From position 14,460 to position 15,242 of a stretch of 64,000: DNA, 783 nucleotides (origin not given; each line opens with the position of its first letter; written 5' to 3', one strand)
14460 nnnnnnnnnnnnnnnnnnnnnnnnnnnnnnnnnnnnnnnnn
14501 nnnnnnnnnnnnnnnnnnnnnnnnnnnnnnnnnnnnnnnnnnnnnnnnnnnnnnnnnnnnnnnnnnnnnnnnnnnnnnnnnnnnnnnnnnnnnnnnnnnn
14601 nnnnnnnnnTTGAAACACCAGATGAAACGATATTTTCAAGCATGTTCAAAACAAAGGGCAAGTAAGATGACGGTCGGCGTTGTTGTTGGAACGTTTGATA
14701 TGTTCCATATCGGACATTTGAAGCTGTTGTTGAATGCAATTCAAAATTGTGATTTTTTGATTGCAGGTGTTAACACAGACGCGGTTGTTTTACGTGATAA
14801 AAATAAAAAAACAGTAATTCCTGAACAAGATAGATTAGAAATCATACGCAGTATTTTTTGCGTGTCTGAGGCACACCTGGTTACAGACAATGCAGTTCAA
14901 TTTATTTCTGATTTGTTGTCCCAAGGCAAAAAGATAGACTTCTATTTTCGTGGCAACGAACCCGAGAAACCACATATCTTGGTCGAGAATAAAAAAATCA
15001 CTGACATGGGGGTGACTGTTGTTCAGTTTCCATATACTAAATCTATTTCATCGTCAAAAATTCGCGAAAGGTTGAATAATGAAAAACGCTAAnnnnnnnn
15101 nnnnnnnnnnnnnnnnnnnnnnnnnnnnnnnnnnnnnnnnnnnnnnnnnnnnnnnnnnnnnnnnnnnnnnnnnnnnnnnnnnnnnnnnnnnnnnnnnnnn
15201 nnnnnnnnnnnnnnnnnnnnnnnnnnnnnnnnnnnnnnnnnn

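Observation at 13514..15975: LicD - cytidylyltransferase - GT2 cassette: a CDP-alcohol (phosphocholine/glycerol/ribitol-phosphate-type) glycan decoration system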

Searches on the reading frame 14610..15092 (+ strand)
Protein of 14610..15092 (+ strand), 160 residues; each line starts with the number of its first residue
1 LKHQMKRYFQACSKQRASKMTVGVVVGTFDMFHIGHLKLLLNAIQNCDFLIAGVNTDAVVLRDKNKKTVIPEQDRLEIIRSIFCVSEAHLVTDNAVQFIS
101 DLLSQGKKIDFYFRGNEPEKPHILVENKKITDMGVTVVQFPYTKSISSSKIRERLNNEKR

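Call 4: search_protein_families(library=pfam, proteins=[window:14610-15092:+], max_evalue=0.01)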
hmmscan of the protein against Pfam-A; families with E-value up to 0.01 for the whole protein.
window:14610-15092:+ (160 aa): 2 families
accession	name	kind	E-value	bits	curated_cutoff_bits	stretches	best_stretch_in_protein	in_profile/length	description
PF01467.32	CTP_transf_like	-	1.7e-16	61.1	21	1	25-154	2-133/133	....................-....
PF02569.21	Pantoate_ligase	-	0.0038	16.9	20.7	1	5-54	6-54/268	Pantoate-beta-alanine ligase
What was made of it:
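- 14667..15092 (+): HxGH nucleotidyl(cytidylyl)transferase, 141 aa, of the TagD/ECT/CCT superfamily. Substrate is not established. PF01467 E=1.7e-16 (call 4).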

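Call 5: search_protein_families(library=ncbifam, proteins=[window:14610-15092:+], max_evalue=0.01)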
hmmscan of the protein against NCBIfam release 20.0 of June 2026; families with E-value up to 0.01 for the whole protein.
window:14610-15092:+ (160 aa): 24 families
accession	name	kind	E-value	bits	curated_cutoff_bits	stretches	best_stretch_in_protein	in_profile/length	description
TIGR02199.1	rfaE_dom_II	equivalog_domain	6.9e-18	64.9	181.5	1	13-156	4-143/144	D-glycero-beta-D-manno-heptose 1-phosphate adenylyltransferase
TIGR00125.1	cyt_tran_rel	domain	1.2e-14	54.2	27.7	1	22-82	1-59/65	adenylyltransferase/cytidyltransferase family protein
TIGR01518.1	g3p_cytidyltrns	equivalog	1.2e-12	48.1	165.4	1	24-154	2-124/125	glycerol-3-phosphate cytidylyltransferase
NF001985.0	PRK00777.1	subfamily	3.1e-10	40.3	104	1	20-97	4-78/157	pantetheine-phosphate adenylyltransferase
NF008454.0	PRK11316.1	equivalog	6.4e-10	38.2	521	1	9-158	329-474/475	bifunctional D-glycero-beta-D-manno-heptose-7-phosphate kinase/D-glycero-beta-D-manno-heptose 1-phosphate adenylyltransferase HldE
NF004162.0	PRK05627.1-5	equivalog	1.4e-07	31.2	241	1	19-157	12-168/304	bifunctional riboflavin kinase/FAD synthetase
NF002250.0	PRK01170.1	subfamily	5e-07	29.5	489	1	23-77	3-55/322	bifunctional pantetheine-phosphate adenylyltransferase/NTP phosphatase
NF045965.1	RibF_rel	equivalog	1.2e-06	28.2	200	1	24-156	16-166/279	FAD synthase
NF041124.1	CoaD_Thcocales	equivalog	2e-06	27.8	290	1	23-86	7-70/156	phosphopantetheine adenylyltransferase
TIGR01526.1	nadR_NMN_Atrans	equivalog_domain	2.8e-06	26.8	341.15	1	20-87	1-65/325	nicotinamide-nucleotide adenylyltransferase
NF000840.1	PRK00071.1-3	equivalog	1.7e-05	24.4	150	1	18-81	4-66/201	nicotinate-nucleotide adenylyltransferase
NF005518.0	PRK07143.1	equivalog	2.8e-05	23.7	232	1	23-108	18-111/281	hypothetical protein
TIGR01510.1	coaD_prev_kdtB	equivalog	7.7e-05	22.7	103.3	1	23-85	2-57/155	pantetheine-phosphate adenylyltransferase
NF000841.0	PRK00071.1-4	equivalog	0.00013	21.9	197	0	17-81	4-67/194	nicotinate-nucleotide adenylyltransferase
NF005988.0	PRK08099.1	equivalog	0.00023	20.4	201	1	16-85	60-133/411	multifunctional transcriptional regulator/nicotinamide-nucleotide adenylyltransferase/ribosylnicotinamide kinase NadR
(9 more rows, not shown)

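Call 18: search_solved_structures(query=A3, max_evalue=0.001, show_alignments=2)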
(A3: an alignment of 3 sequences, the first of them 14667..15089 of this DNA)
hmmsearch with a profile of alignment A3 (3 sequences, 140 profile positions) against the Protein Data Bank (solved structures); distinct sequences matched with E-value up to 0.001: 9.
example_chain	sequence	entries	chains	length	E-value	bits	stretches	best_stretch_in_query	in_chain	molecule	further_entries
3elb_A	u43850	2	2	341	1.5e-15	60.4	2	8-69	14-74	Ethanolamine-phosphate cytidylyltransferase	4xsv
1coz_A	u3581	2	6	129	3.6e-11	46.2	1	4-136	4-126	PROTEIN (GLYCEROL-3-PHOSPHATE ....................) | glycerol-3-phosphate cytidylyltransferase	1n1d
2b7l_A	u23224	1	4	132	1.1e-07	34.9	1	5-136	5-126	glycerol-3-phosphate cytidylyltransferase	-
3glv_A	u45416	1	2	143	4.4e-07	33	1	5-137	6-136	Lipopolysaccharide core biosynthesis protein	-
5x9q_A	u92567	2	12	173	8.2e-06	28.8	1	7-67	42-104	Putative cytidylyltransferase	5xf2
3hl4_A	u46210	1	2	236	2.8e-05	27.1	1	8-135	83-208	Choline-phosphate cytidylyltransferase A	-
4mvd_B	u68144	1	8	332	3.9e-05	26.6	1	8-134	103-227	Choline-phosphate cytidylyltransferase A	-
4mvc_A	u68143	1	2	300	4.2e-05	26.6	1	8-134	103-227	Choline-phosphate cytidylyltransferase A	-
1lw7_A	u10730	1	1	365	0.00018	24.5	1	2-70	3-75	TRANSCRIPTIONAL REGULATOR NADR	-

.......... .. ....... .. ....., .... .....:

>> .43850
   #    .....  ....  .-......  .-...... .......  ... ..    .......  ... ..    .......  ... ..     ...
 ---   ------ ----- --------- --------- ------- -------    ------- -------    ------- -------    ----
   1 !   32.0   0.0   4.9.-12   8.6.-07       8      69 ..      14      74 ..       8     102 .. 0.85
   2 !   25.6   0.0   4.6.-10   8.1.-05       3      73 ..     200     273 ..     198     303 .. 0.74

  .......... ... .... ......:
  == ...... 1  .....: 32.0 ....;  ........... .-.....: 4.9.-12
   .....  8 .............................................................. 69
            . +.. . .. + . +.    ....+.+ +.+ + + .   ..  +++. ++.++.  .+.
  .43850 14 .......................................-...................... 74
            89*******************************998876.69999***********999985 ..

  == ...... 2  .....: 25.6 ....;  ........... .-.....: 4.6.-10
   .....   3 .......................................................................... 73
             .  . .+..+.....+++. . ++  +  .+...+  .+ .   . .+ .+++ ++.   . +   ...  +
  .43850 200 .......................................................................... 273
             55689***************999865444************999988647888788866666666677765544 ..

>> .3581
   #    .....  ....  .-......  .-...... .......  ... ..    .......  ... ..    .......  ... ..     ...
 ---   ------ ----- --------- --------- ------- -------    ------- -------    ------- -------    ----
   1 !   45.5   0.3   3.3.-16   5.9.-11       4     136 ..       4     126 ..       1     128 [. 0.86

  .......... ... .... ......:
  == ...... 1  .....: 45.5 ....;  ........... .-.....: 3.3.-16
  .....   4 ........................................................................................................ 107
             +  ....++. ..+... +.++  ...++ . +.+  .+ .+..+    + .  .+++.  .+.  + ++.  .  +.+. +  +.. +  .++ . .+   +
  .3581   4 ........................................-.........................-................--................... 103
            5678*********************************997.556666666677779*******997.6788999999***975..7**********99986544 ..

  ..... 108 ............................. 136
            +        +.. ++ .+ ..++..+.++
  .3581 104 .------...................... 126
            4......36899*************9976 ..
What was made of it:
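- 14667..15092 (+): PDB hits: ECT 3elb 1.5e-15, TagD 1coz 3.6e-11 over the full length, CCT 3e-5 (call 18).
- The HxGH superfamily contains eukaryotic CCT (call 18). CCT is the weakest of the solved relatives (call 18).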

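Call 44: find_homologous_proteins(query=A3, max_evalue=0.001)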
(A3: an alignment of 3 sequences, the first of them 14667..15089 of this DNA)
Query A3 (3 sequences) (141 aa, profile of the alignment): 2069 proteins with E <= 0.001 among 2546 candidates; the best 120 are listed.
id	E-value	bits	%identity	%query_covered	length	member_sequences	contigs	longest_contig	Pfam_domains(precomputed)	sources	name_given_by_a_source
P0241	1.6e-80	286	81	96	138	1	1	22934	PF01467.33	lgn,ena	-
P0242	6.4e-79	280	96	100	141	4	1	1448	PF01467.33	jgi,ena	-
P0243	2.6e-76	272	79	96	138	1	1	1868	PF01467.33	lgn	-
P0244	3.6e-76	272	61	98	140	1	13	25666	PF01467.33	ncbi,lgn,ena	-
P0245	8.4e-61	222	63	99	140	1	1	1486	PF01467.33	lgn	-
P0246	1.8e-60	221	68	96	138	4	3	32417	PF01467.33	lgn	-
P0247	4.1e-60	219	66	97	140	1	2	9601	PF01467.33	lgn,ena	-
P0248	9.5e-60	218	70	95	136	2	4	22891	PF01467.33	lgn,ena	-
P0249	7.2e-57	209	67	97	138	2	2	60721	PF01467.33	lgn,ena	-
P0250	1.3e-55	205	63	96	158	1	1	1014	PF01467.33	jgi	jgi:glycerol-3-phosphate cytidylyltransferase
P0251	1.1e-54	202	63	94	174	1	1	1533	PF01467.33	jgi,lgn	jgi:glycerol-3-phosphate cytidylyltransferase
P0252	1.8e-54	201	62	96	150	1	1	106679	PF01467.33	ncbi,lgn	-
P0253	3.1e-54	200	63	94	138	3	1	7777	PF01467.33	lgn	-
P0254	6.0e-53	196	65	96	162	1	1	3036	PF01467.33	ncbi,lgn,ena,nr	ncbi:MAG: adenylyltransferase/cytidyltransferase family protein [Alphaproteobacteria bacterium]|nr:a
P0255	1.9e-51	191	58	97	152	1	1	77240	PF01467.33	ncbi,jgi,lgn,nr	ncbi:MAG: adenylyltransferase/cytidyltransferase family protein [Rickettsiales bacterium]|jgi:glycer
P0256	8.2e-50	186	56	97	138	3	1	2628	PF01467.33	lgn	-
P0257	8.1e-49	183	56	96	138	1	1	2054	PF01467.33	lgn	-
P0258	1.0e-47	179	57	96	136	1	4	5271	PF01467.33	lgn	-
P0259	1.5e-29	120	40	96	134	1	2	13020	PF01467.33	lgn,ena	-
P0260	1.5e-28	117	45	96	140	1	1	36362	PF27163.1,PF01467.33,PF06574.19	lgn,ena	-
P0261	8.7e-28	115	41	95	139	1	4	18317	PF01467.33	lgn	-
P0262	1.1e-27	114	40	96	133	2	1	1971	PF01467.33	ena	-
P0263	1.1e-27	114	36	99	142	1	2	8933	PF01467.33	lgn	-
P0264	1.6e-27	114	37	99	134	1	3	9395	PF01467.33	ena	-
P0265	3.1e-27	113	45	96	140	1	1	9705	PF01467.33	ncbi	-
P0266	3.3e-27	113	41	97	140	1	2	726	PF01467.33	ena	-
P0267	3.6e-27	113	42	98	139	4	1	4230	PF01467.33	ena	-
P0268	4.1e-27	113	42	95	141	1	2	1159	PF01467.33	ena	-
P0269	4.7e-27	112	38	97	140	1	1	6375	PF01467.33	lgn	-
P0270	5.6e-27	112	43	97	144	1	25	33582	PF01467.33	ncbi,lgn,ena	-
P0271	7.0e-27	112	43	95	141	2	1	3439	PF01467.33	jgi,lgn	jgi:glycerol-3-phosphate cytidylyltransferase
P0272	7.1e-27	112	42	98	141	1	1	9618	PF01467.33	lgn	-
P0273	7.3e-27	112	40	96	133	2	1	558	PF01467.33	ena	-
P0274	7.5e-27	112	36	99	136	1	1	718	PF01467.33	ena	-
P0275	8.1e-27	112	40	95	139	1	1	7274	PF01467.33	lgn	-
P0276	8.3e-27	112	41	98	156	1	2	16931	PF01467.33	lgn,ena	-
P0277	8.6e-27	112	46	97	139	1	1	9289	PF01467.33,PF06574.19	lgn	-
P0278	9.1e-27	111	42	95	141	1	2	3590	PF01467.33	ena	-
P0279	1.1e-26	111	42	96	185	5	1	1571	PF01467.33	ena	-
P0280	1.3e-26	111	40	96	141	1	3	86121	PF01467.33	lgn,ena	-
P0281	1.4e-26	111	40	94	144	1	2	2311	PF01467.33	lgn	-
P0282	1.4e-26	111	35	100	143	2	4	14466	PF01467.33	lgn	-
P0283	1.4e-26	111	42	99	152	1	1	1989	PF01467.33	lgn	-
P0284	1.9e-26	110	40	96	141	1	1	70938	PF01467.33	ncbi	-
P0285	2.4e-26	110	37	100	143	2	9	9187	PF01467.33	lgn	-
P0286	2.4e-26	110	40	96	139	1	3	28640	PF01467.33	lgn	-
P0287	2.7e-26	110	45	95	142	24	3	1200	PF01467.33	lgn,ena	-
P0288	3.6e-26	110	41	95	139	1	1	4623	PF01467.33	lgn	-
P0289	4.0e-26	109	40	98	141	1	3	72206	PF01467.33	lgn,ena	-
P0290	4.0e-26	109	38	98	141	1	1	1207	PF01467.33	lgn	-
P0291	4.1e-26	109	39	95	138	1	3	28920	PF01467.33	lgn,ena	-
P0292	4.6e-26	109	40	99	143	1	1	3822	PF01467.33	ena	-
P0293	4.9e-26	109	42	96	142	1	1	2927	PF01467.33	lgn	-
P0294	5.1e-26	109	44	95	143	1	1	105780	PF01467.33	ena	-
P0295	5.2e-26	109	41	96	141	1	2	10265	PF01467.33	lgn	-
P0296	5.7e-26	109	40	96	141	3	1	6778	PF01467.33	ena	-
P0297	8.2e-26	108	40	94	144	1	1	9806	PF01467.33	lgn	-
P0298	8.4e-26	108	40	96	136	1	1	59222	PF01467.33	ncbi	-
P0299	9.6e-26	108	41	93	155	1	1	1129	PF01467.33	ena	-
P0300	1.3e-25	108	42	93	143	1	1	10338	PF01467.33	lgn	-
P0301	1.3e-25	108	41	96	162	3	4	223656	PF01467.33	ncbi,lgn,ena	-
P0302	1.3e-25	108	38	96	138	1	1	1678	PF01467.33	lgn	-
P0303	1.4e-25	108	41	95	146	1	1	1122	PF01467.33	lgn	-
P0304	1.5e-25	108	44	95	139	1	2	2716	PF01467.33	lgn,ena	-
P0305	1.5e-25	107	44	95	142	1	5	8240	PF01467.33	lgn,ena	-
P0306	1.6e-25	107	41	98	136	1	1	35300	PF01467.33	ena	-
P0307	1.7e-25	107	36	100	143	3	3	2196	PF01467.33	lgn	-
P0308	2.3e-25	107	44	95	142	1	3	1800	PF01467.33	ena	-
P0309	2.4e-25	107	44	97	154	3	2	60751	PF01467.33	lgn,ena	-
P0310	2.5e-25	107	44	95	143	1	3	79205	PF01467.33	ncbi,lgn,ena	-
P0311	2.6e-25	107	42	95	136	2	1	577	PF01467.33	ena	-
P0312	2.6e-25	107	44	96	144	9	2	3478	PF01467.33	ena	-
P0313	2.7e-25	107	43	95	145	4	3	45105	PF01467.33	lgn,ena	-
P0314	2.7e-25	107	41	97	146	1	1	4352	PF01467.33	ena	-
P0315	2.8e-25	107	38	97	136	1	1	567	PF01467.33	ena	-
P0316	2.9e-25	107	43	95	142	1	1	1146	PF01467.33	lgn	-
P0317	3.2e-25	106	36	96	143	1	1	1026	PF01467.33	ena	-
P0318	3.4e-25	106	40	96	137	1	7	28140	PF01467.33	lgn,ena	-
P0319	3.4e-25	106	39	97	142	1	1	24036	PF01467.33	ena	-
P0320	3.6e-25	106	40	96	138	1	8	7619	PF01467.33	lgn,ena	-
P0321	3.7e-25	106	39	96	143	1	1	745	PF01467.33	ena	-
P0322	3.7e-25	106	38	96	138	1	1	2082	PF01467.33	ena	-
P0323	3.8e-25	106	47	94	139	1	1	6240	PF01467.33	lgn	-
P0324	3.9e-25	106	40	97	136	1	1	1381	PF01467.33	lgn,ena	-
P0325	4.1e-25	106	38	98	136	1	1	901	PF01467.33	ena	-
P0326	4.3e-25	106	44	96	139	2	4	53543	PF01467.33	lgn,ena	-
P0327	4.4e-25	106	36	96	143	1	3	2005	PF01467.33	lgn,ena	-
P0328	4.4e-25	106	45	96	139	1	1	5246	PF01467.33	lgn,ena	-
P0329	4.5e-25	106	39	95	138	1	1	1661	PF01467.33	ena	-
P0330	4.9e-25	106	42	96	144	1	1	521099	PF02569.22,PF01467.33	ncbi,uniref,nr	ncbi:adenylyltransferase/cytidyltransferase family protein [Paenibacillus arenosi]|uniref:Adenylyltr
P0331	5.1e-25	106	41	96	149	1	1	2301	PF01467.33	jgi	jgi:glycerol-3-phosphate cytidylyltransferase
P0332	5.2e-25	106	40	96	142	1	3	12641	PF01467.33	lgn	-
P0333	5.2e-25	106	41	96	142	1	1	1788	PF01467.33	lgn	-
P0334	5.3e-25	106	41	95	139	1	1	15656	PF01467.33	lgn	-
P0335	5.6e-25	106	40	96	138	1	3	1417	PF01467.33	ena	-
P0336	5.7e-25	106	42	97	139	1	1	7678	PF01467.33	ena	-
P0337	5.9e-25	106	42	98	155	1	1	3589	PF01467.33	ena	-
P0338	6.0e-25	106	38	98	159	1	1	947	PF01467.33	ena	-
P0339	6.0e-25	106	43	96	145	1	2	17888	PF01467.33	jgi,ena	-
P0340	6.0e-25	106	42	95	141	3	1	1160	PF01467.33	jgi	jgi:glycerol-3-phosphate cytidylyltransferase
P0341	6.1e-25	106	38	98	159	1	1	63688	PF01467.33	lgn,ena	-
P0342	6.4e-25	105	35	98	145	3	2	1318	PF01467.33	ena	-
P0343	6.6e-25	105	39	96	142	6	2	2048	PF01467.33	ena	-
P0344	6.6e-25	105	40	95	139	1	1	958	PF01467.33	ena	-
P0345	6.7e-25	105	33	99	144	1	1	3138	PF01467.33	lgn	-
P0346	7.1e-25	105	41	96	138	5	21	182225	PF01467.33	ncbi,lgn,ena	-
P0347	7.1e-25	105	41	95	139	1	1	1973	PF01467.33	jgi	-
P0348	7.2e-25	105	43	94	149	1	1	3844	PF01467.33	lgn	-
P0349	7.5e-25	105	41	96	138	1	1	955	PF01467.33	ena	-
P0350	7.5e-25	105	43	94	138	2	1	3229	PF01467.33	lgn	-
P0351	8.0e-25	105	41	96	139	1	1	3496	PF01467.33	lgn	-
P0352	8.1e-25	105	39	95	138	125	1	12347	PF01467.33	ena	-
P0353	8.2e-25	105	39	96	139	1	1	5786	PF01467.33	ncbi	-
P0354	8.5e-25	105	40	95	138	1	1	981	PF01467.33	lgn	-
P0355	8.8e-25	105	40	96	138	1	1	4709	PF01467.33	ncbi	-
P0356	9.3e-25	105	42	95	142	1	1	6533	PF01467.33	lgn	-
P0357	9.5e-25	105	40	95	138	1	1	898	PF01467.33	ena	-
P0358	9.5e-25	105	37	96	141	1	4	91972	PF01467.33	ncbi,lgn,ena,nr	ncbi:MAG: adenylyltransferase/cytidyltransferase family protein [Clostridia bacterium]|nr:adenylyltr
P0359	9.5e-25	105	37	96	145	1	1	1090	PF01467.33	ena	-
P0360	9.6e-25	105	42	97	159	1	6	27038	PF01467.33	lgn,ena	-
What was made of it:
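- Tried and rejected: Substrate assignment of the CTase from database names gave only automatic 'glycerol-3-phosphate cytidylyltransferase' labels (call 44), which I do not treat as evidence.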

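Call 73: search_protein_families(library=phrogs, proteins=[window:14667-15089:+], max_evalue=0.001)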
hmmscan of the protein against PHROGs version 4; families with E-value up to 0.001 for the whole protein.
window:14667-15089:+ (141 aa): 2 families
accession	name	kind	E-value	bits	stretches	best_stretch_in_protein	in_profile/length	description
phrog_7878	-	other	1.1e-16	62.1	1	1-138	1-130/131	bifunctional heptose 7-phosphate kinase/heptose 1-phosphate adenyltransferase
phrog_3462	-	moron, auxiliary metabolic gene and host takeover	2.7e-06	27.8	1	1-68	2-71/346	nicotinamide-nucleotide adenylyltransferase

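Call 95: find_encoding_contigs(protein=P0252, flank=6000, max_places=1)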
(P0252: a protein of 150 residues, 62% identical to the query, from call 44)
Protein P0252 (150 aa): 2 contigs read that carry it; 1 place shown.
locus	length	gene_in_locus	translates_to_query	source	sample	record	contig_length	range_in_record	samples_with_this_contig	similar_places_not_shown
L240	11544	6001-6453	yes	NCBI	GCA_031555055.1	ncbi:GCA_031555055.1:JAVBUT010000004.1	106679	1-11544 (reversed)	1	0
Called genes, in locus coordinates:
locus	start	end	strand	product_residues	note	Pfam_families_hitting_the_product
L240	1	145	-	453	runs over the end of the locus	PF00587:tRNA-synt_2b, PF03129:HGTP_anticodon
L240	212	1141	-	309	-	PF00056:Ldh_1_N, PF03807:F420_oxidored (weak), PF02866:Ldh_1_C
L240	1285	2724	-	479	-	PF00587:tRNA-synt_2b, PF03129:HGTP_anticodon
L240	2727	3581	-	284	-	PF01553:Acyltransferase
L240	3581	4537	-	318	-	PF13444:Acetyltransf_5, PF21926:FeeM (faint)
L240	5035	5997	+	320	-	PF04991:LicD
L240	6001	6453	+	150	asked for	PF01467:CTP_transf_like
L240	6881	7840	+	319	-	PF17101:Stealth_CR1, PF11380:Stealth_CR2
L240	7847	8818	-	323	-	PF13406:SLT_2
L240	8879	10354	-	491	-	PF17251:Pom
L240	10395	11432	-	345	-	PF00078:RVT_1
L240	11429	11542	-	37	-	?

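Call 96: find_encoding_contigs(protein=P0249, flank=6000, max_places=1)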
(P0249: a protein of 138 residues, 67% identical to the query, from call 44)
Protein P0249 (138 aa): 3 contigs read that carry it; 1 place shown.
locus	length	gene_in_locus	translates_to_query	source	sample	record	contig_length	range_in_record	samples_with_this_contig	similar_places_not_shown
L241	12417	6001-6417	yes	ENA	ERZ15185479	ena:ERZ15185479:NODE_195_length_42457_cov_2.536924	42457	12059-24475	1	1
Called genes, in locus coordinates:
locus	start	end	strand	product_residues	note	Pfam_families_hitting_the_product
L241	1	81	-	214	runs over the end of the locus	PF03167:UDG (weak)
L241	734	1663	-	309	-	-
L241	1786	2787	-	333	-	PF00044:Gp_dh_N, PF02800:Gp_dh_C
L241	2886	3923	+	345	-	PF17101:Stealth_CR1 (weak), PF11380:Stealth_CR2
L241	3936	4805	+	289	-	PF00106:adh_short, PF08659:KR, PF13561:adh_short_C2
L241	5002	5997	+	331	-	PF04991:LicD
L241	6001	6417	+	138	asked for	PF01467:CTP_transf_like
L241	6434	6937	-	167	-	PF18454:Mtd_N, PF21882:Gp53-like_C (weak)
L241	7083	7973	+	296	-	PF01745:IPT (faint), PF01715:IPPT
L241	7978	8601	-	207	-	-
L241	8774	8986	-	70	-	-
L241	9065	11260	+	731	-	PF17764:PriA_3primeBD, PF00270:DEAD, PF04851:ResIII, PF18319:Zn_ribbon_PriA, PF00271:Helicase_C (weak), PF18074:PriA_C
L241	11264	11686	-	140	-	-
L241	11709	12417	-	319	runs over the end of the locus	PF00437:T2SSE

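Call 97: find_encoding_contigs(protein=P0246, flank=6000, max_places=1)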
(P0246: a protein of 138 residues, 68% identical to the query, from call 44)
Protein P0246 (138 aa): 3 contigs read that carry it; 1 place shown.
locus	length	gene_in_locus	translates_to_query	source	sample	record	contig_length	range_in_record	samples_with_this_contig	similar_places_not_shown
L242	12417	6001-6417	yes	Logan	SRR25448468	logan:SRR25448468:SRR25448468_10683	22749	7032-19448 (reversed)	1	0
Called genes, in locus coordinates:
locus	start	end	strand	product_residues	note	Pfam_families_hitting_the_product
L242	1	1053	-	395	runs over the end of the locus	PF00534:Glycos_transf_1, PF13692:Glyco_trans_1_4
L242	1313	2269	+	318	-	PF00765:Autoind_synth (faint), PF13444:Acetyltransf_5, PF21926:FeeM (weak)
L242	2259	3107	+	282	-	PF01553:Acyltransferase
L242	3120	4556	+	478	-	PF00587:tRNA-synt_2b, PF03129:HGTP_anticodon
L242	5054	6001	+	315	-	PF04991:LicD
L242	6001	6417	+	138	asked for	PF01467:CTP_transf_like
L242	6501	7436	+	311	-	PF00056:Ldh_1_N, PF03807:F420_oxidored, PF02866:Ldh_1_C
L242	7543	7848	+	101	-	PF00583:Acetyltransf_1 (weak), PF14542:Acetyltransf_CG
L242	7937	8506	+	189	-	PF00462:Glutaredoxin (weak)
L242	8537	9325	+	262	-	PF02674:Colicin_V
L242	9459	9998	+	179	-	-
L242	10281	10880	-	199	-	PF00239:Resolvase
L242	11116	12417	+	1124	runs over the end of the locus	PF27417:BigA_3rd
